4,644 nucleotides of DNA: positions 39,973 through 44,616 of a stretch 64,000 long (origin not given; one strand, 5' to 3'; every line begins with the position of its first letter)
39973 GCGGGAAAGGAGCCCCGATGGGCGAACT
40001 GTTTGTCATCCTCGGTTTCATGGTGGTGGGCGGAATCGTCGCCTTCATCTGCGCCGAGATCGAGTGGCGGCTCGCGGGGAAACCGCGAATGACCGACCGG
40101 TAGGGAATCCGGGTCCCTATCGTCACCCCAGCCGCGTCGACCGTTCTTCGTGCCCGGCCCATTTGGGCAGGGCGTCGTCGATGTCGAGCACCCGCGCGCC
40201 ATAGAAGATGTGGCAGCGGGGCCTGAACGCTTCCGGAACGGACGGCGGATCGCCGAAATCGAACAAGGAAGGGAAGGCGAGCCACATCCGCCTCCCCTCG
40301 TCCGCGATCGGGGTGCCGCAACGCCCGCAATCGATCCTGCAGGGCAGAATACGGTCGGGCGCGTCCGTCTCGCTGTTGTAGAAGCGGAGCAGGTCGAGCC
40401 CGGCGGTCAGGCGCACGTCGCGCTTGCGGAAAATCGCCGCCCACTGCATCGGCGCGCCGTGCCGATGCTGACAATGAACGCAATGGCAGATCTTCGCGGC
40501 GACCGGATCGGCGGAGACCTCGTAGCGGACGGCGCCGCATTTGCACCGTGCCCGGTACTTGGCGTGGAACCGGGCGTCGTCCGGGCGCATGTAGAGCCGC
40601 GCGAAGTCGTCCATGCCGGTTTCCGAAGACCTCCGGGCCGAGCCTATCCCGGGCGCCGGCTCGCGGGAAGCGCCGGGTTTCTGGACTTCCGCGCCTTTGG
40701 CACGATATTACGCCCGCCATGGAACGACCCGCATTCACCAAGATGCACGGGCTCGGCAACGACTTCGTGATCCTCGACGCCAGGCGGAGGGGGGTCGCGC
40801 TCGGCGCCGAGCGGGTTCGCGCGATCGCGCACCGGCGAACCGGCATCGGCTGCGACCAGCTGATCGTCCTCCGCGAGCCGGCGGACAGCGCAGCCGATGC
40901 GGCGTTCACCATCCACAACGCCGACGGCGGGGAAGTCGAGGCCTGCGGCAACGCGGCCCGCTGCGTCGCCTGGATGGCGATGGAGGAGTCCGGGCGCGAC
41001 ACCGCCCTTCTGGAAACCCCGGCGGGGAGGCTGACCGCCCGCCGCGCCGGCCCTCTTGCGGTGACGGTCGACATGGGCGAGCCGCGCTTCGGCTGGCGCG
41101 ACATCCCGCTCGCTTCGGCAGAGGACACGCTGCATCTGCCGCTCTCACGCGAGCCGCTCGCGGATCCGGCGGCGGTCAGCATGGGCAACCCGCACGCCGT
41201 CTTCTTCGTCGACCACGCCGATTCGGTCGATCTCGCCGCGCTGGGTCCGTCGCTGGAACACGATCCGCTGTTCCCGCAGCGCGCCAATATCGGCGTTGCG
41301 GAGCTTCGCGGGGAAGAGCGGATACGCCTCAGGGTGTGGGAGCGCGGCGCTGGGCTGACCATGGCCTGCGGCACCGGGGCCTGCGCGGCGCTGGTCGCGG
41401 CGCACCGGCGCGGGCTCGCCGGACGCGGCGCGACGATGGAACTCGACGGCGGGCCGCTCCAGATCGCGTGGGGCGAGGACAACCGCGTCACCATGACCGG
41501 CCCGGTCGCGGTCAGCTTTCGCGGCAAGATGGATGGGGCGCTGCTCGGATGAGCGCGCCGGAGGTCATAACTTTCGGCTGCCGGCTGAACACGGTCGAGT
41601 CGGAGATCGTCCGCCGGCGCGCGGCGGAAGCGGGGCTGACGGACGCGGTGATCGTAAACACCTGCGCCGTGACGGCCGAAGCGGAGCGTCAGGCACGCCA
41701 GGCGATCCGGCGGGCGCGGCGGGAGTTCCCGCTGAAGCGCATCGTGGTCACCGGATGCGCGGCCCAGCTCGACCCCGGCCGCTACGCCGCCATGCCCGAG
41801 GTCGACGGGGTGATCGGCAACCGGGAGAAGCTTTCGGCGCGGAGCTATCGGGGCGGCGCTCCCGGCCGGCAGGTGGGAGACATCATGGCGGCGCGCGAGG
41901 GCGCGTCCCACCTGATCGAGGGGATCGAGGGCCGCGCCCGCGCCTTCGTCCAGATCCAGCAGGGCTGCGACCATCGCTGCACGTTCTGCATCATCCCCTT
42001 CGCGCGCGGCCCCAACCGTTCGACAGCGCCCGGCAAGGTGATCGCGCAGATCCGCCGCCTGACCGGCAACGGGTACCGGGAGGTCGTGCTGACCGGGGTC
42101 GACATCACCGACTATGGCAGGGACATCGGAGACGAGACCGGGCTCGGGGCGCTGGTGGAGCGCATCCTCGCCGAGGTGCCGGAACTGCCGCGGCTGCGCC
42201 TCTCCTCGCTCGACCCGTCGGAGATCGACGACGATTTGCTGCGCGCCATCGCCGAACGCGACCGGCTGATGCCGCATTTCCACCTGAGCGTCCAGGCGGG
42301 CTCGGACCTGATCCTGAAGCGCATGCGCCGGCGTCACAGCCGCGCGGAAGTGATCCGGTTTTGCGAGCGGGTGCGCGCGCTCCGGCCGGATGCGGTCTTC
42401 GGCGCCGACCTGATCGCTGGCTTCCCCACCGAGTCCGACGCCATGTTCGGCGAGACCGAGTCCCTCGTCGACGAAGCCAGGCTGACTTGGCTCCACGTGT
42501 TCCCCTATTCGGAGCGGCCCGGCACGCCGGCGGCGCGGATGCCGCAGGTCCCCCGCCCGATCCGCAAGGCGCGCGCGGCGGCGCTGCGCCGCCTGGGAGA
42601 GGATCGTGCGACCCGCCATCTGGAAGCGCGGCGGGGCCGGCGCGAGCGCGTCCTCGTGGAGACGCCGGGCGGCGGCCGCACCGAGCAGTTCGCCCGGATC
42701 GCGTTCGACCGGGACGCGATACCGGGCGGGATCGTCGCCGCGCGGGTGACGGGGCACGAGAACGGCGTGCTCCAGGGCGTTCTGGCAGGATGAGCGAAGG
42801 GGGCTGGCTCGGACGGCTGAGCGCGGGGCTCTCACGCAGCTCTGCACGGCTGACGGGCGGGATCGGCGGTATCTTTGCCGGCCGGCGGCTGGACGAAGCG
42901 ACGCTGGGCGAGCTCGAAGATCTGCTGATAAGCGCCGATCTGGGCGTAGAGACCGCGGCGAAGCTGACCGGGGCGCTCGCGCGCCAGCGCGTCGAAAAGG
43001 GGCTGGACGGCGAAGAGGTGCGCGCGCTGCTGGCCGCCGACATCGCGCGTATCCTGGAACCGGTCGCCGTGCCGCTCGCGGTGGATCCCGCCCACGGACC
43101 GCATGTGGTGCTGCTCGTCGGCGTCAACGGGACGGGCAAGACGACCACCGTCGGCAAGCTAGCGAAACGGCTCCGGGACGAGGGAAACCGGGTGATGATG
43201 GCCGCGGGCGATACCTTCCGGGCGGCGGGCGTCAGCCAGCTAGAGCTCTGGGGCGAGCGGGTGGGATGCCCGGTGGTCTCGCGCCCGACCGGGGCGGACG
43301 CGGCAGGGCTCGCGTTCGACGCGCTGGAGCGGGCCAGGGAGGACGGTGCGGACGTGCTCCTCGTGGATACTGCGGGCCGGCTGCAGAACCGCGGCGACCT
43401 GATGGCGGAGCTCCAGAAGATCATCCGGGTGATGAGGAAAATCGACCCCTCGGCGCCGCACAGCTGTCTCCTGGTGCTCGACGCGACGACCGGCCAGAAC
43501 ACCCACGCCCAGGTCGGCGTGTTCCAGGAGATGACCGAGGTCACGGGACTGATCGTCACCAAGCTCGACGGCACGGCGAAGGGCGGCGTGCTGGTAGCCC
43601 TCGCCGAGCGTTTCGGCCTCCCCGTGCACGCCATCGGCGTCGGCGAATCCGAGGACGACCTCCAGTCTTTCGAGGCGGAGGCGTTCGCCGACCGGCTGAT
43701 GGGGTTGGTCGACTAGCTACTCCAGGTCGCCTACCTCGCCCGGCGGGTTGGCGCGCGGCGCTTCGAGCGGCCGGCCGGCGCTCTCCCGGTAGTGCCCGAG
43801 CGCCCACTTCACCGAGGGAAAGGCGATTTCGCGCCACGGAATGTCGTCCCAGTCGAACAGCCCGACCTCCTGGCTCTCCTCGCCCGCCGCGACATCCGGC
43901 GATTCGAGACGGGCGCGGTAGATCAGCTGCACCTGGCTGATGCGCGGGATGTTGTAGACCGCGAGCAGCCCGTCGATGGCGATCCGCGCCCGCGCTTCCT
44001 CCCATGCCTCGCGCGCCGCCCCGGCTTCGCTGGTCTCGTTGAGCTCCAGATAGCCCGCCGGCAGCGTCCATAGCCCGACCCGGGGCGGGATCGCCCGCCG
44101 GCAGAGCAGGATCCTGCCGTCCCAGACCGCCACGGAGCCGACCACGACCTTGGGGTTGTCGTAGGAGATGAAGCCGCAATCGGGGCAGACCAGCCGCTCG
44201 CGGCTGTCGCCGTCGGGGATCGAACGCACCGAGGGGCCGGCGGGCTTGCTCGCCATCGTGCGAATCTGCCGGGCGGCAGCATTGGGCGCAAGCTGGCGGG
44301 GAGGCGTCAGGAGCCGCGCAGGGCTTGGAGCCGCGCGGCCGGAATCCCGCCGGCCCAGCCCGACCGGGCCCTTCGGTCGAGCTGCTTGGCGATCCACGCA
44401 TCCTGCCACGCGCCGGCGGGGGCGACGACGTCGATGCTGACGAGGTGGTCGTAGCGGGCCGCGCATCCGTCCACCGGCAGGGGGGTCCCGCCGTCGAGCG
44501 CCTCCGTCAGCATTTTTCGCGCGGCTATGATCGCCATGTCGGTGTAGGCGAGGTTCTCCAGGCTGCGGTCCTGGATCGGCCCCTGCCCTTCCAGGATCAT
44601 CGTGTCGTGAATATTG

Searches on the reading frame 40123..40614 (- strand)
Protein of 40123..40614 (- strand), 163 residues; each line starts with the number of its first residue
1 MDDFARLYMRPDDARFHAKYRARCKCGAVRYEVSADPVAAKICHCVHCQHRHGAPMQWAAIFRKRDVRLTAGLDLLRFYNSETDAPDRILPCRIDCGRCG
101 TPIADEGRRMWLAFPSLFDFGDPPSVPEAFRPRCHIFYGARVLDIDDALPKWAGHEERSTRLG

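Call 8: search_protein_families(library=pfam, proteins=[window:40123-40614:-], max_evalue=0.001)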
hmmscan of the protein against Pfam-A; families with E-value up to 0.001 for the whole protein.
window:40123-40614:- (163 aa): 1 family
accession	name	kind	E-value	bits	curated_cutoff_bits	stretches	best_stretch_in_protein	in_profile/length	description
PF04828.22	GFA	-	7e-19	68.5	24.3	1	20-138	2-113/115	Glutathione-dependent formaldehyde-activating enzyme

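Call 73: search_protein_families(library=ncbifam, proteins=[window:40123-40614:-], max_evalue=0.00001)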
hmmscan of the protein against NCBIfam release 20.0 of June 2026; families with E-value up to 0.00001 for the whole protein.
window:40123-40614:- (163 aa): 0 families

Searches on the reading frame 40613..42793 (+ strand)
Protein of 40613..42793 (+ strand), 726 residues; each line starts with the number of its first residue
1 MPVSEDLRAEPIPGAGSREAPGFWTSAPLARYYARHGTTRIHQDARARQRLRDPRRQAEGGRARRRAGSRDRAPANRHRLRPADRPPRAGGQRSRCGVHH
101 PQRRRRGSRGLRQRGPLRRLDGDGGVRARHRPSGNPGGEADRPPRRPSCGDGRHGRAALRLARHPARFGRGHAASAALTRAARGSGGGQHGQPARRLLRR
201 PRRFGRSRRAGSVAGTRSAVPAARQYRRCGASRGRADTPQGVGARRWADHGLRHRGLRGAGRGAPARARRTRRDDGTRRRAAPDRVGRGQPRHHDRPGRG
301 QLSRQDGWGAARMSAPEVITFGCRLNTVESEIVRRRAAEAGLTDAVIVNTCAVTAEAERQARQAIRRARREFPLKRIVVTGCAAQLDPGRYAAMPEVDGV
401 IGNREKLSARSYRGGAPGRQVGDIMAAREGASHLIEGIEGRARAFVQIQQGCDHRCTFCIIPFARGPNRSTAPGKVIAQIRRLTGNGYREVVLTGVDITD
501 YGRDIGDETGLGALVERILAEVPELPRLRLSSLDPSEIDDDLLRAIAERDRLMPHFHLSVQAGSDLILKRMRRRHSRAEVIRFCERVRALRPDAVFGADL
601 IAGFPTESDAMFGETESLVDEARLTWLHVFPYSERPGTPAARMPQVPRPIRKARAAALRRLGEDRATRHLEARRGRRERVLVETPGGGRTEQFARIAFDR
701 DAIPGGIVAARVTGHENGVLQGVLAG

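Call 8: search_protein_families(library=pfam, proteins=[window:40613-42793:+], max_evalue=0.001)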
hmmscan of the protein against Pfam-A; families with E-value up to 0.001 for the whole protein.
window:40613-42793:+ (726 aa): 2 families
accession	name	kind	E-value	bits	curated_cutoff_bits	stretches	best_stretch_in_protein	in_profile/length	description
PF04055.27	Radical_SAM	-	8.2e-23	81.8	29.5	1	447-617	2-164/166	Radical SAM superfamily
PF00919.26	UPF0004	-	4.4e-16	59.1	27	1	318-402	4-98/98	Uncharacterized protein family UPF0004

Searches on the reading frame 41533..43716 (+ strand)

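Call 8: search_protein_families(library=pfam, proteins=[window:41533-43716:+], max_evalue=0.001)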
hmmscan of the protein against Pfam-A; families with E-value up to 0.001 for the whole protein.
window:41533-43716:+ (727 aa): 6 families
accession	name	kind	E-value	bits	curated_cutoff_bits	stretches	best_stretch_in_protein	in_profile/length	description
PF00448.28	SRP54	-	5.6e-68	228.9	22.7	1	523-723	1-195/196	SRP54-type protein, GTPase domain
PF02881.24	SRP54_N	-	8.1e-10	39.2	22.4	1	440-501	1-72/75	SRP54-type protein, helical bundle domain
PF13191.12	AAA_16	-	6e-06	27.3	32.6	1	519-577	20-73/167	AAA ATPase domain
PF13604.12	AAA_30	-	8.1e-06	26.1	27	1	524-620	19-103/191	AAA domain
PF06414.18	Zeta_toxin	-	0.00035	20.5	22.3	1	521-614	14-104/199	Zeta toxin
PF13401.12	AAA_22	-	0.00045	21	27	0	523-632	5-109/130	AAA domain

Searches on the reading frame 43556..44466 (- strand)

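Call 8: search_protein_families(library=pfam, proteins=[window:43556-44401:-, window:43717-44466:-], max_evalue=0.001)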
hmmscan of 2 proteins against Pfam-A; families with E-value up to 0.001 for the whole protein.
window:43556-44401:- (281 aa): 0 families

window:43717-44466:- (249 aa): 2 families
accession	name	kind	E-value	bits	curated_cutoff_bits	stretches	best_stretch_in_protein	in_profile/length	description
PF00293.34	NUDIX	-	5.6e-12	46.3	21.1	1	107-217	4-129/134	NUDIX domain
PF14803.11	Zn_ribbon_Nudix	-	8.1e-09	35.7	25.6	1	77-102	8-33/34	Nudix N-terminal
